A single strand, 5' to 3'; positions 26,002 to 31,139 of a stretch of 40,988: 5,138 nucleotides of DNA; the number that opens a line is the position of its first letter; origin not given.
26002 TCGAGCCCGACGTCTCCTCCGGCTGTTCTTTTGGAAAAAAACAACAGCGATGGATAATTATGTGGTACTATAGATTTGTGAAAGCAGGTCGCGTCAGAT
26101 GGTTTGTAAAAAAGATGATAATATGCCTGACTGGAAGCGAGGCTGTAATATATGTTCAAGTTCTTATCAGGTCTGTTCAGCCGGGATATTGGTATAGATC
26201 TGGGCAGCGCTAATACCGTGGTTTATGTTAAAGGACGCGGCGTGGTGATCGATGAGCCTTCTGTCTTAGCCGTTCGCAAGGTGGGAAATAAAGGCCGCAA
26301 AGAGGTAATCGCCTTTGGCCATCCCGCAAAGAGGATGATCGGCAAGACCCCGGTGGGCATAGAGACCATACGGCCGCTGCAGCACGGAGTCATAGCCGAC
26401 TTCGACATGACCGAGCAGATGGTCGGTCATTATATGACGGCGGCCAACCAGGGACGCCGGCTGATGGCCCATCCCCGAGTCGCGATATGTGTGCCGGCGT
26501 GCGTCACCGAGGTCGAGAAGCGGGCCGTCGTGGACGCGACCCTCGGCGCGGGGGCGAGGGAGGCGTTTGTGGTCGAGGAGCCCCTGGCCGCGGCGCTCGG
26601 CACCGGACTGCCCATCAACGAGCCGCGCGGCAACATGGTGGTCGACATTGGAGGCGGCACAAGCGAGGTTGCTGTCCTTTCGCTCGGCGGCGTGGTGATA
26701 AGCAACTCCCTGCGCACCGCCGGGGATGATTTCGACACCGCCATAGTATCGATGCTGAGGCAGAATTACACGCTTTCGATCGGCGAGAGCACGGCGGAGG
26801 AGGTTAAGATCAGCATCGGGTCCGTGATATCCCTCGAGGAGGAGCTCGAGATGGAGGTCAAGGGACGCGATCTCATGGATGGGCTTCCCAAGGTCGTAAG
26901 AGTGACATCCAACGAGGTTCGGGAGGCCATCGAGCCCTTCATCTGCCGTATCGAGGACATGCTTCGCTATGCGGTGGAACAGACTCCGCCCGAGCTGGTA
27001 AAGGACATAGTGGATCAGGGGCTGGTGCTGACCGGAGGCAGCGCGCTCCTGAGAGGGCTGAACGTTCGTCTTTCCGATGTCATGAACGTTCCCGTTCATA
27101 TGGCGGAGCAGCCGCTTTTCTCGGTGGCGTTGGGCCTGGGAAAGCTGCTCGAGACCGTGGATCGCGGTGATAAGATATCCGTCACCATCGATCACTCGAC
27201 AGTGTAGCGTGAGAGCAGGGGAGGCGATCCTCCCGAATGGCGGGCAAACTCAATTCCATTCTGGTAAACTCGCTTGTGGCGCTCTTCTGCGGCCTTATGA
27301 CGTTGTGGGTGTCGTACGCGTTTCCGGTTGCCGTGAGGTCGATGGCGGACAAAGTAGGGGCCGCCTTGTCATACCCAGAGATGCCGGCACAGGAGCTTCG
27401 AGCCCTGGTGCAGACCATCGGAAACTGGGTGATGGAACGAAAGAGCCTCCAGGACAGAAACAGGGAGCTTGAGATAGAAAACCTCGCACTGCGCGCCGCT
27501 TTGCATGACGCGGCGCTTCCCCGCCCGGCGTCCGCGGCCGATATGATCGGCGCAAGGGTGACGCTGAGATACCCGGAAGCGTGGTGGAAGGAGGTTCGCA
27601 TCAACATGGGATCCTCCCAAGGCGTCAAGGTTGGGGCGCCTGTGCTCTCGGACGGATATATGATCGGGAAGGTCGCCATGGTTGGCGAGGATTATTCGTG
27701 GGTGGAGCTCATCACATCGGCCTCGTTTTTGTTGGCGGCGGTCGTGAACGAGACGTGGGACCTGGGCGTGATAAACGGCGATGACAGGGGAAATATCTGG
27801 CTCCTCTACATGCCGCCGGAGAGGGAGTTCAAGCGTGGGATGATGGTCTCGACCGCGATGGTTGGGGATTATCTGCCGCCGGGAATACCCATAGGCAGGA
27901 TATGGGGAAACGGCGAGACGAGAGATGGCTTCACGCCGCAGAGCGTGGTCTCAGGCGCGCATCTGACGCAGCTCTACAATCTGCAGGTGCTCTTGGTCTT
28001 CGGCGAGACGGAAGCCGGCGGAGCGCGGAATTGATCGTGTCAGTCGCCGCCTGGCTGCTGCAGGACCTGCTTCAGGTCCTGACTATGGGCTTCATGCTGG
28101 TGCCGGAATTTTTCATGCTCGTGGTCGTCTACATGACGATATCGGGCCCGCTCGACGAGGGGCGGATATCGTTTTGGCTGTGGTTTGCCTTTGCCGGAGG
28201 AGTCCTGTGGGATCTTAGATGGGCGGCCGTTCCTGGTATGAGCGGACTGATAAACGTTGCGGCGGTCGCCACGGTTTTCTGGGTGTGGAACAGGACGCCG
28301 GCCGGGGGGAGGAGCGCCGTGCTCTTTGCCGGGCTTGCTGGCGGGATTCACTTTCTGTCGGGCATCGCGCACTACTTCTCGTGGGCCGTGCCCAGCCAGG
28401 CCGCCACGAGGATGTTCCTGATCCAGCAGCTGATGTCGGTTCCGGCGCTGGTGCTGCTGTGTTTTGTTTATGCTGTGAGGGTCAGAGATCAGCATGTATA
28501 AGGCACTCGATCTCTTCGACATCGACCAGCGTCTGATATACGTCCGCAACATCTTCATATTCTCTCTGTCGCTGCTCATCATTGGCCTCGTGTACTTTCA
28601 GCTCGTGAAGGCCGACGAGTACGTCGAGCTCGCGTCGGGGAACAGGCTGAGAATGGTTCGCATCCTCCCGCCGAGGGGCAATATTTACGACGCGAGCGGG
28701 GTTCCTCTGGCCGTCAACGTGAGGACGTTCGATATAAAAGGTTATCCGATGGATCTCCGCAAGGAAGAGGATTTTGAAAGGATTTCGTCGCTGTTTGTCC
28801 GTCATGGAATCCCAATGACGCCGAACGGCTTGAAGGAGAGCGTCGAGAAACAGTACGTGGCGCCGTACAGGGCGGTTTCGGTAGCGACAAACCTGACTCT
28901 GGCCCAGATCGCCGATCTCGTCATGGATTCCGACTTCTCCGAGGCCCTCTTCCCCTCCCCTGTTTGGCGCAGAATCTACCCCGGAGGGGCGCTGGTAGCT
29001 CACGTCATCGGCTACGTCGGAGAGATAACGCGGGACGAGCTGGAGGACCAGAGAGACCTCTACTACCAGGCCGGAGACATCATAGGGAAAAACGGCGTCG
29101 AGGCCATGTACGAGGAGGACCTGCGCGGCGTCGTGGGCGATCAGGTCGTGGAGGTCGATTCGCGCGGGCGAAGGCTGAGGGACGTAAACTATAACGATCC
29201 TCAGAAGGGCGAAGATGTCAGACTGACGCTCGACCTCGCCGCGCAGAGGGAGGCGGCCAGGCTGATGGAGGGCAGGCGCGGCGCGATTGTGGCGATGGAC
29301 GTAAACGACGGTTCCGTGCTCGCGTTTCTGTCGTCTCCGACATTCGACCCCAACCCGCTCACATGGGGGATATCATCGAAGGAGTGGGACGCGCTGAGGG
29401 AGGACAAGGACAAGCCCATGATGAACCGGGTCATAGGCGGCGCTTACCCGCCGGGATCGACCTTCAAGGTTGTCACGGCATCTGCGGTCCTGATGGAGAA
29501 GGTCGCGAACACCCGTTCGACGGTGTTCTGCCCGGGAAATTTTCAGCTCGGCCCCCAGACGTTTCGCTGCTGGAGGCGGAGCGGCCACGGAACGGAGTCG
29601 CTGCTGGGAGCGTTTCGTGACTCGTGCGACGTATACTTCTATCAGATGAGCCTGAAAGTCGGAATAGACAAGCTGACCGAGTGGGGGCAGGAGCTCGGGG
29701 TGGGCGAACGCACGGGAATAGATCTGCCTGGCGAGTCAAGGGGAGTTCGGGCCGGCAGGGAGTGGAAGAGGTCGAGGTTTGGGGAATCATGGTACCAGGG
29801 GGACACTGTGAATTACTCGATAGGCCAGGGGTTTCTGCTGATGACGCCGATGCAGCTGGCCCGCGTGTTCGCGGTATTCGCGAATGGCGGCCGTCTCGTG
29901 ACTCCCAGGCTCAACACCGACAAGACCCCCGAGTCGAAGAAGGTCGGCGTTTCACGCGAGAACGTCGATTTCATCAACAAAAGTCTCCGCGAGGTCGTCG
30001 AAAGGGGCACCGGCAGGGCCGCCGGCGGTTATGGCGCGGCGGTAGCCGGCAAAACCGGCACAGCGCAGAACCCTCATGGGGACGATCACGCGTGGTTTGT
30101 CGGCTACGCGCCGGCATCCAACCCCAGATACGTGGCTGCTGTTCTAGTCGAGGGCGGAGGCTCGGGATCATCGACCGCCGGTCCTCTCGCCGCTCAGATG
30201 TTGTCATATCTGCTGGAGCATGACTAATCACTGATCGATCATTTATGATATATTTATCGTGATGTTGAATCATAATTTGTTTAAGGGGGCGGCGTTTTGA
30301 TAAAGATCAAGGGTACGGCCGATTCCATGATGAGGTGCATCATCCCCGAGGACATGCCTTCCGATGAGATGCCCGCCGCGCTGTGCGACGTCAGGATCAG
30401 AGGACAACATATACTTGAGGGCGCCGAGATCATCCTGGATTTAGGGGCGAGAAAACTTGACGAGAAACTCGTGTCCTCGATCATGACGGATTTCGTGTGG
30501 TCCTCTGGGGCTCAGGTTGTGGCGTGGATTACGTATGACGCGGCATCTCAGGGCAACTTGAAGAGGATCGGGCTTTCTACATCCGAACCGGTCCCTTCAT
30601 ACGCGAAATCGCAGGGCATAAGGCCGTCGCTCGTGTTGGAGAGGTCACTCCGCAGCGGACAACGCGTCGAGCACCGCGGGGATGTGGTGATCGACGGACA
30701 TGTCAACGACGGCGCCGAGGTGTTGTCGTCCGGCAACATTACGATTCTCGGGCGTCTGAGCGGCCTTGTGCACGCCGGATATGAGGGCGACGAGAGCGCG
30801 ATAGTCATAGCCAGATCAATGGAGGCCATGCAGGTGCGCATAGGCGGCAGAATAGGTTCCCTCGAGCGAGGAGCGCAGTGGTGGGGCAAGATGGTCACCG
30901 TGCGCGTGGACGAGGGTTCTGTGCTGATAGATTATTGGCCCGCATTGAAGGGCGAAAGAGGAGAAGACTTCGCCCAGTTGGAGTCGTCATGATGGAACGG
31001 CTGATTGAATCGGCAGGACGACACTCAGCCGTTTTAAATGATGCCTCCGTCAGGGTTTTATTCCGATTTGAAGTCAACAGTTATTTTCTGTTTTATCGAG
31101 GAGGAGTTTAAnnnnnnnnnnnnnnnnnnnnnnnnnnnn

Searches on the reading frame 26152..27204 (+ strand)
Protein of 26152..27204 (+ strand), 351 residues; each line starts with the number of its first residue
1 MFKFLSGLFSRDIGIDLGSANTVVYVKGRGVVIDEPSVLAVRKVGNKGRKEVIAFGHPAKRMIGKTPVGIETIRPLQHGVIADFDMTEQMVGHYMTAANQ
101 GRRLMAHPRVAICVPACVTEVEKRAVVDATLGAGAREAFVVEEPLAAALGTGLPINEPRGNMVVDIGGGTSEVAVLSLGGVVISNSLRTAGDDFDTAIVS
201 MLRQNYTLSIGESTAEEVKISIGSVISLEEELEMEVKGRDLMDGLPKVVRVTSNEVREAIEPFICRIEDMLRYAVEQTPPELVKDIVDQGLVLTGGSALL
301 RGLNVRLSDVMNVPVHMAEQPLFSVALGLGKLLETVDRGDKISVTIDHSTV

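Call 18: search_protein_families(library=ncbifam, proteins=[window:26152-27204:+], max_evalue=0.00001)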
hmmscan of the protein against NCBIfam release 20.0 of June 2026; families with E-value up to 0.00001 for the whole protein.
window:26152-27204:+ (351 aa): 17 families
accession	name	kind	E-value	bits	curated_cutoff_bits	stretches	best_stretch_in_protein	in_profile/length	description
NF010539.0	PRK13927.1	subfamily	7.2e-135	449.2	293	1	7-339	3-332/339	rod shape-determining protein MreB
TIGR00904.1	mreB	subfamily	1.1e-131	438.8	365.75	1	9-338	1-331/334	MreB/Mrl family cell shape determining protein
NF010540.1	PRK13929.1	exception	4.4e-113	377.7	515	1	10-338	4-329/334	rod-share determining protein MreBH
NF040964.1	MamK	subfamily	7.9e-20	71.2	400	1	13-332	3-318/335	MamK family actin-like protein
NF053558.1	BeeR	equivalog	5.2e-16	58.6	530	1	66-309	61-306/349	BeeR family actin-like protein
TIGR01991.1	HscA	equivalog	6.9e-16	57.8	708.55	1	109-315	132-341/600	Fe-S protein assembly chaperone HscA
TIGR01174.1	ftsA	equivalog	9.3e-15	54.6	175.85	1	127-319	164-346/371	cell division protein FtsA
NF003520.0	PRK05183.1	subfamily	1.6e-14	53.2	620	1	109-311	152-357/621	Fe-S protein assembly chaperone HscA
NF009947.0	PRK13411.1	equivalog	1.9e-14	52.7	1002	1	111-207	137-239/662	molecular chaperone DnaK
NF001413.0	PRK00290.1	equivalog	4.3e-13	48.5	648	1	111-207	137-237/625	molecular chaperone DnaK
NF009946.0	PRK13410.1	equivalog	5.5e-13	48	1019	1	111-207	139-240/669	molecular chaperone DnaK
TIGR02350.1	prok_dnaK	equivalog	6.1e-13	48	822.55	1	111-207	134-236/596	molecular chaperone DnaK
NF011660.0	PRK15080.1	equivalog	3.2e-11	43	182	1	75-199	63-181/277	ethanolamine utilization protein EutJ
TIGR02529.1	EutJ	subfamily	2.2e-10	40.4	152.1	1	75-203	30-152/239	ethanolamine utilization protein EutJ family protein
NF008673.0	PRK11678.1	equivalog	1.5e-08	33.9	331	0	129-188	179-238/450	molecular chaperone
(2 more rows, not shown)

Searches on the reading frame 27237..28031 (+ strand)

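Call 18: search_protein_families(library=ncbifam, proteins=[window:27237-28031:+], max_evalue=0.00001)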
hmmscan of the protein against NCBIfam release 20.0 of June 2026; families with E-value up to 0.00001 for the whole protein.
window:27237-28031:+ (265 aa): 14 families
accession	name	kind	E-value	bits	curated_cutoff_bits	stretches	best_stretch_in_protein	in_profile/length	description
NF010527.0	PRK13922.6-2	equivalog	6.5e-24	84.5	289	1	68-222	64-214/249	rod shape-determining protein MreC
NF010512.0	PRK13922.12-1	equivalog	3.2e-20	72.5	336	1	72-251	94-264/287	rod shape-determining protein MreC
TIGR00219.1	mreC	equivalog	1.2e-15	57.4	92.75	1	73-225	91-243/283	rod shape-determining protein MreC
NF010532.0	PRK13922.9-3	equivalog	2.3e-12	46.5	243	1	67-225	66-232/280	rod shape-determining protein MreC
NF010533.0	PRK13922.9-5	equivalog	6.2e-12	45.2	384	1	102-222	129-249/345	rod shape-determining protein MreC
NF010520.0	PRK13922.13-5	equivalog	1.3e-10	41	343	1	30-222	30-228/263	rod shape-determining protein MreC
NF010514.0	PRK13922.12-4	equivalog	1.6e-09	37.4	337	1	99-223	126-249/276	rod shape-determining protein MreC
NF010536.0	PRK13923.2-1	equivalog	2.2e-09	37.3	271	1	102-224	35-158/210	putative spore coat protein regulator protein YlbO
NF010510.0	PRK13922.11-5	equivalog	1.1e-08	34.6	415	1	120-222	135-239/334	rod shape-determining protein MreC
NF010519.0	PRK13922.13-4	equivalog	1.6e-08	34.1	505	1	114-251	131-270/406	rod shape-determining protein MreC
NF011450.0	PRK14872.1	equivalog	1.8e-08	34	407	1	100-162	102-164/338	rod shape-determining protein MreC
NF010513.0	PRK13922.12-3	equivalog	1e-07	31.6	380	1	54-222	92-250/305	rod shape-determining protein MreC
NF010524.0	PRK13922.14-4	equivalog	2.6e-07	30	332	1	100-226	116-241/270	rod shape-determining protein MreC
NF010518.0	PRK13922.13-3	equivalog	4.3e-07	29.4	385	1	70-209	95-239/295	rod shape-determining protein MreC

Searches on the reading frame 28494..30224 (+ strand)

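Call 18: search_protein_families(library=ncbifam, proteins=[window:28494-30224:+], max_evalue=0.00001)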
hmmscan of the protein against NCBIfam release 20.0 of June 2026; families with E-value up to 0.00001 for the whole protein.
window:28494-30224:+ (577 aa): 17 families
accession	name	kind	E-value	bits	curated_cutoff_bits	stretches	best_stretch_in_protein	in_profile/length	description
TIGR03423.1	pbp2_mrdA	equivalog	7.9e-178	592.7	455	1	13-575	2-592/593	penicillin-binding protein 2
NF008061.0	PRK10795.1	equivalog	1.7e-106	357.3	962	1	18-574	27-613/634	peptidoglycan DD-transpeptidase MrdA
TIGR02214.1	spoVD_pbp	equivalog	6.2e-75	252.8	688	1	22-574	10-551/636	stage V sporulation protein D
NF051842.1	PBP4_5_Efaec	equivalog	1e-68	232.3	700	1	58-574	162-666/668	penicillin-binding protein PBP4(5)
NF033378.1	MECD_PBP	exception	6.3e-45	153.6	1450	1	46-576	138-668/678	PBP2a family beta-lactam-resistant peptidoglycan transpeptidase MecD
NF000237.1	MECA_PBP2A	equivalog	1.8e-40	138.9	750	1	59-552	149-633/668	PBP2a family beta-lactam-resistant peptidoglycan transpeptidase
NF053573.1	PBP2_PenA_Neis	exception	7.2e-38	130.5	1105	1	11-569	25-556/572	peptidoglycan D,D-transpeptidase PBP2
NF000406.1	MECB_PBP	exception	1.7e-36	125.9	1450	1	160-550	240-637/674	PBP2a family beta-lactam-resistant peptidoglycan transpeptidase MecB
NF000409.1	MECA_pure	exception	4.5e-36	124.6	1490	1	61-552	151-633/668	PBP2a family beta-lactam-resistant peptidoglycan transpeptidase MecA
NF000407.1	MECC_PBP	exception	2.5e-34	118.6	1500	1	46-552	133-630/665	PBP2a family beta-lactam-resistant peptidoglycan transpeptidase MecC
NF000410.1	MECA1_pure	exception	7.5e-34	116.9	1480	1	157-552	237-631/666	PBP2a family beta-lactam-resistant peptidoglycan transpeptidase MecA1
NF011685.0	PRK15105.1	subfamily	1.8e-33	116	737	1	19-570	29-550/588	peptidoglycan glycosyltransferase FtsI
NF000408.1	MECA2_pure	exception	3.8e-32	111.3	1525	1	60-552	150-633/668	PBP2a family beta-lactam-resistant peptidoglycan transpeptidase MecA2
NF038278.1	strep_PBP2B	exception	7.9e-25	87.4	975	2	383-552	465-652/678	penicillin-binding protein PBP2B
TIGR02074.1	PBP_1a_fam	subfamily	1.4e-18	67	508.75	1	262-550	259-502/535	PBP1A family penicillin-binding protein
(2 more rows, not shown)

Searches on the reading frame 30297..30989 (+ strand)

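Call 18: search_protein_families(library=ncbifam, proteins=[window:30297-30989:+], max_evalue=0.00001)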
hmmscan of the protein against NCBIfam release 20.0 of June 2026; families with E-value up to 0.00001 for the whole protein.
window:30297-30989:+ (231 aa): 7 families
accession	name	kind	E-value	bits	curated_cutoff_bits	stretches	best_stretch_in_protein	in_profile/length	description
TIGR01222.1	minC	equivalog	2.6e-27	96.1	95.25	1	103-211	113-223/226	septum site-determining protein MinC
NF001778.0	PRK00513.2-4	equivalog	2.4e-21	76.3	315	1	102-186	144-228/266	septum site-determining protein MinC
NF001772.0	PRK00513.1-3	equivalog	4.1e-21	75.6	271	1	113-186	104-177/226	septum site-determining protein MinC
NF010598.0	PRK13992.1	equivalog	2.2e-18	66.4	183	1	110-188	97-175/205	septum site-determining protein MinC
NF001779.0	PRK00513.2-5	equivalog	1.5e-17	63.9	486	1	111-193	139-221/250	septum site-determining protein MinC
NF001775.0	PRK00513.1-6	equivalog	2.5e-17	63.2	292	1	114-186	104-176/210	septum site-determining protein MinC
NF001819.0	PRK00556.1-3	equivalog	3.1e-12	46.3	273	1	105-161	89-145/197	septum site-determining protein MinC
